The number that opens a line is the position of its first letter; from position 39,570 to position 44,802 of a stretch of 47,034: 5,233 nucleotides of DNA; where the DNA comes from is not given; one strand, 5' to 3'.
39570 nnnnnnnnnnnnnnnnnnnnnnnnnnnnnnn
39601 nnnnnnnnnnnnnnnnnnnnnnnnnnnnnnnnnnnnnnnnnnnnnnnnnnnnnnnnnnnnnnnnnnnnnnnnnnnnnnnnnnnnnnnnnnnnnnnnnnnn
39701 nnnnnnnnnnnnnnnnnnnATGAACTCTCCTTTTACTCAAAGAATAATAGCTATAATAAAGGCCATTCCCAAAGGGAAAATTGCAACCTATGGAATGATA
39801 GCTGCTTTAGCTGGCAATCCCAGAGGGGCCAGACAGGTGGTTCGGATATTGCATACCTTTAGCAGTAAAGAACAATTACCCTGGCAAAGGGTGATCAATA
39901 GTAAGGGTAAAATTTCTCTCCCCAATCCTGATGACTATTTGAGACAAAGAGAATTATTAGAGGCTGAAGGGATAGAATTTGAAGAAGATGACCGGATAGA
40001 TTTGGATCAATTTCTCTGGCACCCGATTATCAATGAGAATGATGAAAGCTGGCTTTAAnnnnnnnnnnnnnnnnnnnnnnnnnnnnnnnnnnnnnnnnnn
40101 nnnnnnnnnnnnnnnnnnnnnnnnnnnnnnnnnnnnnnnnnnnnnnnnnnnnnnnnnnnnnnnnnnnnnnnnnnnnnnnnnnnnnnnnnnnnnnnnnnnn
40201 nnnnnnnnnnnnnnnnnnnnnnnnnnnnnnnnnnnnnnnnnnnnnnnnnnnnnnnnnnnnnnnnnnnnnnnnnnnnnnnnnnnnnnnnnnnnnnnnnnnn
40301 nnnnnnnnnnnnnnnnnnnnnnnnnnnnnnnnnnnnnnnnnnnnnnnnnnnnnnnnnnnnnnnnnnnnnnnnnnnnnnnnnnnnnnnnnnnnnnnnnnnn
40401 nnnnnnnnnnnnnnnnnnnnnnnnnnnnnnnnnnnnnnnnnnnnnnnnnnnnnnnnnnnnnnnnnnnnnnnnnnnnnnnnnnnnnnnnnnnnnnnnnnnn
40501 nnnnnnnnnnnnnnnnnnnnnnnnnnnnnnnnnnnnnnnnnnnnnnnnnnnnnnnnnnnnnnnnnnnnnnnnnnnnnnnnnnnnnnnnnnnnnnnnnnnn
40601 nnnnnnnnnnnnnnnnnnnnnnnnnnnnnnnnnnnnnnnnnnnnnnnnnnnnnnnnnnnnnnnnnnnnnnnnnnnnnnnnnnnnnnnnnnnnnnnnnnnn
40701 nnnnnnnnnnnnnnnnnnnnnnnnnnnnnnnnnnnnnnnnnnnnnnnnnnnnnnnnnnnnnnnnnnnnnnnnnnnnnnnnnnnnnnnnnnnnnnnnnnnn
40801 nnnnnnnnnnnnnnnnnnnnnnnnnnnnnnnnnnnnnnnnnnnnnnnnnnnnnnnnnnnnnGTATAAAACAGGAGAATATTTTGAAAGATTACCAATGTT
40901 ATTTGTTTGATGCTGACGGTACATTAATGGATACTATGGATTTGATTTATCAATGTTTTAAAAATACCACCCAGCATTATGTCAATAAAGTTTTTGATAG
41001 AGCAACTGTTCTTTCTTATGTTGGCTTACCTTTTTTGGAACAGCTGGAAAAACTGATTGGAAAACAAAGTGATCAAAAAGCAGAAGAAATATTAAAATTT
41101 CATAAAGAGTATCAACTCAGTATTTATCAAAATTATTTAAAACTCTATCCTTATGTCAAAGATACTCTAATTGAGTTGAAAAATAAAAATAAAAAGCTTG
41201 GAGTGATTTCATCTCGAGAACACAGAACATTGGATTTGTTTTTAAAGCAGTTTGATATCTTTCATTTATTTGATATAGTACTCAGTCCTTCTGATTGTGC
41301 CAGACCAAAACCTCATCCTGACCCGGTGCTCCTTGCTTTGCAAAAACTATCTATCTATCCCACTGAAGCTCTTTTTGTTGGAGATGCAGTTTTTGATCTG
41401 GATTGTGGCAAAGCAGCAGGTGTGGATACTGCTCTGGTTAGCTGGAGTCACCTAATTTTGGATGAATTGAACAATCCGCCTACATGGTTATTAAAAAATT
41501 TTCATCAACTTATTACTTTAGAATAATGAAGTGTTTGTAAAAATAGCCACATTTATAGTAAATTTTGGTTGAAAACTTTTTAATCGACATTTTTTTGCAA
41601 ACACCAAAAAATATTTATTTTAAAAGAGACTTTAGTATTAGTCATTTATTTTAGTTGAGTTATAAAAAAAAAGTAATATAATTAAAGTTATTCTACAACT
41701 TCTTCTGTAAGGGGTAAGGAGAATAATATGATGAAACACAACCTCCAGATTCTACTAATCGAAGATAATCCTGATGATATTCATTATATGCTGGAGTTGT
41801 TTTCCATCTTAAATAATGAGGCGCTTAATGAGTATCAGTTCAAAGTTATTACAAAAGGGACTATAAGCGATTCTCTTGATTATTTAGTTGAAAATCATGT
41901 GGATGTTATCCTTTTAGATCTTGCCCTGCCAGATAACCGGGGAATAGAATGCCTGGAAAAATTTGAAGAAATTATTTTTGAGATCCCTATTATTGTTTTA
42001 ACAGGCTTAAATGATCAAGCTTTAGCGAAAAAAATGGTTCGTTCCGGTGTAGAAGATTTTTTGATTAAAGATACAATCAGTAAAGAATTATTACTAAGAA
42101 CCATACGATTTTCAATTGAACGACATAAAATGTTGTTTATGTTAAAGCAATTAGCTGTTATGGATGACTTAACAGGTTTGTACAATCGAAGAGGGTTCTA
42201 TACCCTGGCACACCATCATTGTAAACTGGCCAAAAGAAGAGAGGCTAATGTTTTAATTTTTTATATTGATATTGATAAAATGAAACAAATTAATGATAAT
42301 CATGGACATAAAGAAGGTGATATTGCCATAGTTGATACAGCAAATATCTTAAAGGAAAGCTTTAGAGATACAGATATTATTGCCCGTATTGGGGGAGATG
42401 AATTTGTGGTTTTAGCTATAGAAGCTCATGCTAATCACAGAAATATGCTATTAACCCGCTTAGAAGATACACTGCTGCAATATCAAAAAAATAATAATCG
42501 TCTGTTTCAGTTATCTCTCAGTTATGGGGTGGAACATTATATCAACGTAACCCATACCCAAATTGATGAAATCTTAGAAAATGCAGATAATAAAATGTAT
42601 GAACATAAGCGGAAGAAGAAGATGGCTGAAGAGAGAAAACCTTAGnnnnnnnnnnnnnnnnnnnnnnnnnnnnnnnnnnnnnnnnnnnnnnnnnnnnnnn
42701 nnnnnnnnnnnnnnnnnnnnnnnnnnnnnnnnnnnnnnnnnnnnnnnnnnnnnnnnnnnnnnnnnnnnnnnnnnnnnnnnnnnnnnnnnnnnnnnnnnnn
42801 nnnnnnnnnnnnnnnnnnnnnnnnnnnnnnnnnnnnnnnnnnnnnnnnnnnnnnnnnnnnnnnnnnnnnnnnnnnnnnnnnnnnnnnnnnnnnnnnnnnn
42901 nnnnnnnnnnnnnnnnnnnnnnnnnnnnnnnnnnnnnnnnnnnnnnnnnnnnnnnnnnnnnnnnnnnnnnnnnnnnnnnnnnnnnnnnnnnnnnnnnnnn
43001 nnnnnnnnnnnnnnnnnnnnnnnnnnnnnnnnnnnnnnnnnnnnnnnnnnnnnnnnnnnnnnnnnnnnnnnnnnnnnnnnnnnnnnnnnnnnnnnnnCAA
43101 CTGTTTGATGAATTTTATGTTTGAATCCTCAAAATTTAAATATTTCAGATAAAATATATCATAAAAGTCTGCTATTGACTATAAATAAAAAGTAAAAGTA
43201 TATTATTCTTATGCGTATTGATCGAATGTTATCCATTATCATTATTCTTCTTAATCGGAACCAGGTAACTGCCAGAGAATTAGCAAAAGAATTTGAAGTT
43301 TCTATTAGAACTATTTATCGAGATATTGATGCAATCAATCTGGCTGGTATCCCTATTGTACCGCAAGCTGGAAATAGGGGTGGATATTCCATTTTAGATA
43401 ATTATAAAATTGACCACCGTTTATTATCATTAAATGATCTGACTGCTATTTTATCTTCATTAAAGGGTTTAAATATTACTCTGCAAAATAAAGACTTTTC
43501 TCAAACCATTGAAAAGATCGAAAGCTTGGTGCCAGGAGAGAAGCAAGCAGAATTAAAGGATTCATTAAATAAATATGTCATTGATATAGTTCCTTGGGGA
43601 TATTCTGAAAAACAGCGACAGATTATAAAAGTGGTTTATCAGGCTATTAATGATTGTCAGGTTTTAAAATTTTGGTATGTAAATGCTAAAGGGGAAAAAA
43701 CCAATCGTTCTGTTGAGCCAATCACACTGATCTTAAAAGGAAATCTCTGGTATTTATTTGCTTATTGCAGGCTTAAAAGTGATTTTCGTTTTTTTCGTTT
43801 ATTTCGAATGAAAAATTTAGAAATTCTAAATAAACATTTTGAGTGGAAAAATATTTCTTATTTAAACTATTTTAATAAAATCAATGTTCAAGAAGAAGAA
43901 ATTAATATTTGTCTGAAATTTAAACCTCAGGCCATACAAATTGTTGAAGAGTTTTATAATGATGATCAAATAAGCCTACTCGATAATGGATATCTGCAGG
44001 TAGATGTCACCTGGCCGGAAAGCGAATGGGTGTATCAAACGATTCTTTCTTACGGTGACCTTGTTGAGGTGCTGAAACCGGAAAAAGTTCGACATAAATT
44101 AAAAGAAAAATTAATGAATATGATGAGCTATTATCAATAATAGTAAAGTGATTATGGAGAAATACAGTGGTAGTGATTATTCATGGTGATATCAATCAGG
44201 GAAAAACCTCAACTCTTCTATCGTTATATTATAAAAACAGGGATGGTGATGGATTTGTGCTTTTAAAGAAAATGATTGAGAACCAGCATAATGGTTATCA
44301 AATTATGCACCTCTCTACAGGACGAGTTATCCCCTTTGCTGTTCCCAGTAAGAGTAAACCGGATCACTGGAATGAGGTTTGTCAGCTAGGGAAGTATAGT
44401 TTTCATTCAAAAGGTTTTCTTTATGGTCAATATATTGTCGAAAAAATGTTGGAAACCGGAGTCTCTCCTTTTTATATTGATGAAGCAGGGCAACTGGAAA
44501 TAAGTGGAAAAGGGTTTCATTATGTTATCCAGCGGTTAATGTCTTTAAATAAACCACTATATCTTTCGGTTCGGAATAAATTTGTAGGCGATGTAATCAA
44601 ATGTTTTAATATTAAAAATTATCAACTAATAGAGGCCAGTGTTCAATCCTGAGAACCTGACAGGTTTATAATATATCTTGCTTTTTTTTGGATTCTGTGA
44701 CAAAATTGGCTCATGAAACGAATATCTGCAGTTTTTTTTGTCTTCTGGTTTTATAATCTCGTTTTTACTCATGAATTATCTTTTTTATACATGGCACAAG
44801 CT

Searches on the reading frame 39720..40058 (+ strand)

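Call 47: search_protein_families(library=pfam, proteins=[window:39720-40058:+], max_evalue=0.0001)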
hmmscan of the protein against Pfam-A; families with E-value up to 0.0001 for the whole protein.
window:39720-40058:+ (112 aa): 1 family
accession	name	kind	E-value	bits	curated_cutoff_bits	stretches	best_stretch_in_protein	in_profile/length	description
PF01035.26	DNA_binding_1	-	6.1e-22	77.7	27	1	4-85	1-81/81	6-O-methylguanine DNA methyltransferase, DNA binding domain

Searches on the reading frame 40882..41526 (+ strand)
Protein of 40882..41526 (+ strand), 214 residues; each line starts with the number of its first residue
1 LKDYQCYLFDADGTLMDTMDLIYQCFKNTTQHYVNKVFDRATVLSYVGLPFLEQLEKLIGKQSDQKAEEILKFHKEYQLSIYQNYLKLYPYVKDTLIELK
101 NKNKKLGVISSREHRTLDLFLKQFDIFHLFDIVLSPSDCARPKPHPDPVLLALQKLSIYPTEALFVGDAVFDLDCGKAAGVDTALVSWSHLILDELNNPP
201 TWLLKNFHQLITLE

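Call 47: search_protein_families(library=pfam, proteins=[window:40882-41526:+], max_evalue=0.0001)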
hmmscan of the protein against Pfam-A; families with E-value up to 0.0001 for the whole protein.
window:40882-41526:+ (214 aa): 4 families
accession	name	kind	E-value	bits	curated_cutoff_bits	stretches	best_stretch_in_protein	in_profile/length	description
PF13419.12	HAD_2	-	4e-44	151.3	23.8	1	8-186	2-178/178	Haloacid dehalogenase-like hydrolase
PF00702.32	Hydrolase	-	1.1e-27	98.2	26.4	1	5-180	2-191/191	haloacid dehalogenase-like hydrolase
PF12710.13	HAD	-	2.3e-07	31.9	27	1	8-175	2-187/189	haloacid dehalogenase-like hydrolase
PF13242.12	Hydrolase_like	-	9e-07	29.2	22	1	142-187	3-49/75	HAD-hyrolase-like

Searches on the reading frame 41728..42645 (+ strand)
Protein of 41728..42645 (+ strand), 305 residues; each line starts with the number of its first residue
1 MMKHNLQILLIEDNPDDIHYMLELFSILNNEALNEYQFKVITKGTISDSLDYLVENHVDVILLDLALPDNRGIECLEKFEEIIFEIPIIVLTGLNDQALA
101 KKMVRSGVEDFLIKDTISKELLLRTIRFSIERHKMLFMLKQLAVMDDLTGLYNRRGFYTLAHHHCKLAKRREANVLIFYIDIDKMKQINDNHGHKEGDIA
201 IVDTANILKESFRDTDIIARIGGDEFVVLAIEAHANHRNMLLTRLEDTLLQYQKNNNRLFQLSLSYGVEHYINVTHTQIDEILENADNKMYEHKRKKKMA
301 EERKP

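Call 47: search_protein_families(library=pfam, proteins=[window:41728-42645:+], max_evalue=0.0001)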
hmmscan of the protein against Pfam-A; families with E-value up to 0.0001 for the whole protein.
window:41728-42645:+ (305 aa): 2 families
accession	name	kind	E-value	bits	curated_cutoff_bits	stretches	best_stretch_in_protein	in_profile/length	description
PF00990.26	GGDEF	-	1e-34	120.1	23.8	1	143-298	1-159/161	Diguanylate cyclase, GGDEF domain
PF00072.30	Response_reg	-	6.2e-15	55.8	30.2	1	28-122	13-107/111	Response regulator receiver domain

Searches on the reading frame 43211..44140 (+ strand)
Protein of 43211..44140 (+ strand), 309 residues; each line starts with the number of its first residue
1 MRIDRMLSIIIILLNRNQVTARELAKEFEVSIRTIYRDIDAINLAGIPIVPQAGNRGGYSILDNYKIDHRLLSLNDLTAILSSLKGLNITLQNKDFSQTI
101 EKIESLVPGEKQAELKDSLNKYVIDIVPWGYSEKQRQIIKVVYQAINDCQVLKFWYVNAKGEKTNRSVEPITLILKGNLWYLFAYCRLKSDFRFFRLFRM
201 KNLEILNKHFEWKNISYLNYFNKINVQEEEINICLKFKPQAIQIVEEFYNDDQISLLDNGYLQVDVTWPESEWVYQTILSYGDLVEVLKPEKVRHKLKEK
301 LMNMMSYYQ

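Call 47: search_protein_families(library=pfam, proteins=[window:43211-44140:+], max_evalue=0.0001)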
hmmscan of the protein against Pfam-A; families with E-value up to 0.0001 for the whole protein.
window:43211-44140:+ (309 aa): 5 families
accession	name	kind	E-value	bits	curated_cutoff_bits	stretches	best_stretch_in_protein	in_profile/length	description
PF13280.12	WYL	-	1.8e-19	70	21.8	1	138-205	2-70/70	WYL domain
PF08279.18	HTH_11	-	3.6e-14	52.8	25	1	5-59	1-54/55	HTH domain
PF25583.1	WCX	-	2.2e-10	41.1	23.9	1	233-304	5-75/76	WCX domain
PF19187.6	HTH_PafC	-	2.4e-05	24.6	32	1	2-48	2-48/115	PafC helix-turn-helix domain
PF21476.4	PF0610-like_N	-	5.3e-05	23.8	33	0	10-42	6-38/50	PF0610-like, N-terminal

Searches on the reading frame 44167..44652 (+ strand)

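Call 47: search_protein_families(library=pfam, proteins=[window:44167-44652:+], max_evalue=0.0001)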
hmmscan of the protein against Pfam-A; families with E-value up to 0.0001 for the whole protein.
window:44167-44652:+ (161 aa): 1 family
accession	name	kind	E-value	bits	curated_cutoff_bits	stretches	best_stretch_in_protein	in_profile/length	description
PF03266.21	NTPase_1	-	1.3e-06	28.9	23.9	1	3-139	2-136/168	NTPase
